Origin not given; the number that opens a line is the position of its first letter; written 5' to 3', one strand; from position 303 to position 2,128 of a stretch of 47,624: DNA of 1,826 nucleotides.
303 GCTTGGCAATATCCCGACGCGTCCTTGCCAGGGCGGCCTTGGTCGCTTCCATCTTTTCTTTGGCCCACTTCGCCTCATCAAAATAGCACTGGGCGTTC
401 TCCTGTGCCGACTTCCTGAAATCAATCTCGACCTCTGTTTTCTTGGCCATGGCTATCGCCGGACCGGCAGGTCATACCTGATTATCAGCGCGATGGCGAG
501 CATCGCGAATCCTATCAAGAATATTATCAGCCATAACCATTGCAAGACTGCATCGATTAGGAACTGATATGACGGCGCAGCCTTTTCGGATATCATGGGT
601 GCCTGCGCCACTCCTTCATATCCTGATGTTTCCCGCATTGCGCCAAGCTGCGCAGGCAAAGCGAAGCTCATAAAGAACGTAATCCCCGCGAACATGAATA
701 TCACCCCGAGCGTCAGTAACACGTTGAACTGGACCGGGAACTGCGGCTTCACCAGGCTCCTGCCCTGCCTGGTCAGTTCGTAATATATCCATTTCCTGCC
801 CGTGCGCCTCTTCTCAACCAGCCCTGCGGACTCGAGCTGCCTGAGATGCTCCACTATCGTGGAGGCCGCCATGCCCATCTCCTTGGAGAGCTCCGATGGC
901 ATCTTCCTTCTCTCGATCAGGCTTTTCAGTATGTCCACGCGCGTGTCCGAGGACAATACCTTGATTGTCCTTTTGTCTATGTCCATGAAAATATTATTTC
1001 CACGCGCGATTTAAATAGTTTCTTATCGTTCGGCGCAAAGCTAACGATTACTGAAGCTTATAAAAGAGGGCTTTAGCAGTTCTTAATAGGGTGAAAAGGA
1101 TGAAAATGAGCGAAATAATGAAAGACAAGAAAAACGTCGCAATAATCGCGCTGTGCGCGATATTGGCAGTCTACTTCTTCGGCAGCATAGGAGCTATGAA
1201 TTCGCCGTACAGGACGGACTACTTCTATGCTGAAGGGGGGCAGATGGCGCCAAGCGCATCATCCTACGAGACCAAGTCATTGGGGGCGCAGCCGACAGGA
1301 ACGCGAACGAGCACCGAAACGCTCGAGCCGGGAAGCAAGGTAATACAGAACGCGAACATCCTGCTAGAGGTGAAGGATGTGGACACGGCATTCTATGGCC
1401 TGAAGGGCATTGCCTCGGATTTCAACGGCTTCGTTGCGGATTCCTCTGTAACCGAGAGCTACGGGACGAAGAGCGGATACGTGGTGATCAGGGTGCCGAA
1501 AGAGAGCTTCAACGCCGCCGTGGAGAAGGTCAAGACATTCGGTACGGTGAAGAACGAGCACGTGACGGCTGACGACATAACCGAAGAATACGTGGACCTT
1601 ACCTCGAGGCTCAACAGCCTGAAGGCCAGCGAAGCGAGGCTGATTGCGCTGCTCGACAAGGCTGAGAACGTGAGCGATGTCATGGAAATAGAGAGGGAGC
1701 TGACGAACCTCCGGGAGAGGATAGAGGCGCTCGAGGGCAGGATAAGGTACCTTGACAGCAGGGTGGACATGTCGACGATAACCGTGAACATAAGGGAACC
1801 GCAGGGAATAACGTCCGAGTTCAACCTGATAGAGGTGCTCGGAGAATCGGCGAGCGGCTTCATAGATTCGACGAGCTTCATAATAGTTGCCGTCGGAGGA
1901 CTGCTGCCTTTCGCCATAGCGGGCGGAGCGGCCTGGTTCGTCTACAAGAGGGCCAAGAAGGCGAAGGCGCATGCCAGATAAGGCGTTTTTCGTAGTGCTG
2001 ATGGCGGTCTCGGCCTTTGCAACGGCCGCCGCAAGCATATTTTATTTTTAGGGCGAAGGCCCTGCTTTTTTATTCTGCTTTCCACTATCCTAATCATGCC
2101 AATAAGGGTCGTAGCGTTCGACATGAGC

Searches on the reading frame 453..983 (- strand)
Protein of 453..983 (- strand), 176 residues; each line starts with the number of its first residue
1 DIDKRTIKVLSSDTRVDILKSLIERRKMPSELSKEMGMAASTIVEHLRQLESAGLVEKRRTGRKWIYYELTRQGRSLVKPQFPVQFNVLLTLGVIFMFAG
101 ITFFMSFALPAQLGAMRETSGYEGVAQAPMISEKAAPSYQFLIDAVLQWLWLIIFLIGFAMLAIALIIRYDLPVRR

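Call 81: search_protein_families(library=pfam, proteins=[window:453-983:-], max_evalue=0.001)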
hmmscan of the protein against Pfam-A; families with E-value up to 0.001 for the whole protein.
window:453-983:- (176 aa): 14 families
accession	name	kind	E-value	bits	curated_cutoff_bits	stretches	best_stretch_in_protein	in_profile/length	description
PF01022.26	HTH_5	-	8.3e-13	48.4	22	1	13-58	2-47/47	Bacterial regulatory protein, arsR family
PF12840.13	HTH_20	-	1.7e-09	38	27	1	10-59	1-51/51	Helix-turn-helix domain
PF25213.1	HVO_A0261_N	-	2.3e-08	34.3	35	1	10-77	8-70/86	HVO_A0261 N-terminal domain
PF08222.17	HTH_CodY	-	3.4e-07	30.2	27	1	26-70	4-48/61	CodY helix-turn-helix domain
PF24038.1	DUF7347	-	5.3e-05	23.8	27.6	1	7-78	5-74/77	Domain of unknown function (DUF7347)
PF09339.16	HTH_IclR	-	5.4e-05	23.3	22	1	17-59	7-51/52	IclR helix-turn-helix domain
PF01047.28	MarR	-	6e-05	23.3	24.6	1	17-60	7-51/59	MarR family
PF01638.23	HxlR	-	0.00011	22.4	20.8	1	17-78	9-73/91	HxlR-like helix-turn-helix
PF01978.25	TrmB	-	0.00016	21.9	25.6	1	25-67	21-62/68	Sugar-specific transcriptional regulator TrmB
PF14947.12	HTH_45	-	0.00029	21.2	25.5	1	16-79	9-67/77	Winged helix-turn-helix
PF13601.12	HTH_34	-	0.00043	20.8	27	1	15-77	2-68/80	Winged helix DNA-binding domain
PF03551.20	PadR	-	0.00075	19.9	27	0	35-76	26-71/75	Transcriptional regulator PadR-like family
PF03965.22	Penicillinase_R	-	0.00081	20.2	22.6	0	29-73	24-68/115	Penicillinase repressor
PF12802.13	MarR_2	-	0.00086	19.9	27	0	29-62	23-56/61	MarR family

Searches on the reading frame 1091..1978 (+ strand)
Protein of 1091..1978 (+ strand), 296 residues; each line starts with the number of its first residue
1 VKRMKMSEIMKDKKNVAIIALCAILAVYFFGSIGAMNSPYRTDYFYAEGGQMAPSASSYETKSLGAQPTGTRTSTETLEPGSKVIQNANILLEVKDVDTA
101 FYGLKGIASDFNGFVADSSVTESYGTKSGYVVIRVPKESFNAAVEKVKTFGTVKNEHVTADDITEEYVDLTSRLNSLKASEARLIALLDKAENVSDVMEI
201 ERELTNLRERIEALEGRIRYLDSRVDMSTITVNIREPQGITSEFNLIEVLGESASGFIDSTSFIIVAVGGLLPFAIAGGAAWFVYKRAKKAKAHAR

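Call 69: search_protein_families(library=pfam, proteins=[window:1091-1978:+], max_evalue=1)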
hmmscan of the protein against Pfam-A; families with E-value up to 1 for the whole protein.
window:1091-1978:+ (296 aa): 12 families
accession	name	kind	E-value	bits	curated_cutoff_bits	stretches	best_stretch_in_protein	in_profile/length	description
PF14257.11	DUF4349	-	3.5e-59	200.2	27.7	1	83-285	2-212/213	Domain of unknown function (DUF4349)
PF16454.10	PI3K_P85_iSH2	-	0.0017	18.4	31.5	1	158-214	81-135/161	Phosphatidylinositol 3-kinase regulatory subunit P85 inter-SH2 domain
PF23991.1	DUF7310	-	0.0046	17.9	40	1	178-226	6-54/83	Coiled-coil region of unknown function (DUF7310)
PF04977.20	DivIC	-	0.045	14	28.9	0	196-225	25-54/80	Septum formation initiator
PF16326.10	ABC_tran_CTD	-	0.064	13.9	32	1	201-231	7-37/69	ABC transporter C-terminal domain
PF10805.13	DUF2730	-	0.1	13.1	24.9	1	194-243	32-81/102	Protein of unknown function (DUF2730)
PF10046.14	BLOC1_2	-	0.12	13.2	33.4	1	163-225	32-95/96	Biogenesis of lysosome-related organelles complex-1 subunit 2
PF18548.6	MetOD2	-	0.12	12.7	30.6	1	163-225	21-84/88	Metanogen output domain 2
PF14335.11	DUF4391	-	0.13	12.5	29.9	1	153-218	144-209/232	Domain of unknown function (DUF4391)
PF16721.11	zf-H3C2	-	0.15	12.9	26.7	1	141-213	17-87/102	Zinc-finger like, probable DNA-binding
PF07889.17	DUF1664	-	0.17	12.4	34.6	1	160-226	54-118/124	Protein of unknown function (DUF1664)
PF14965.11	BRI3BP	-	0.21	11.5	27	0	203-224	156-177/179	Negative regulator of p53/TP53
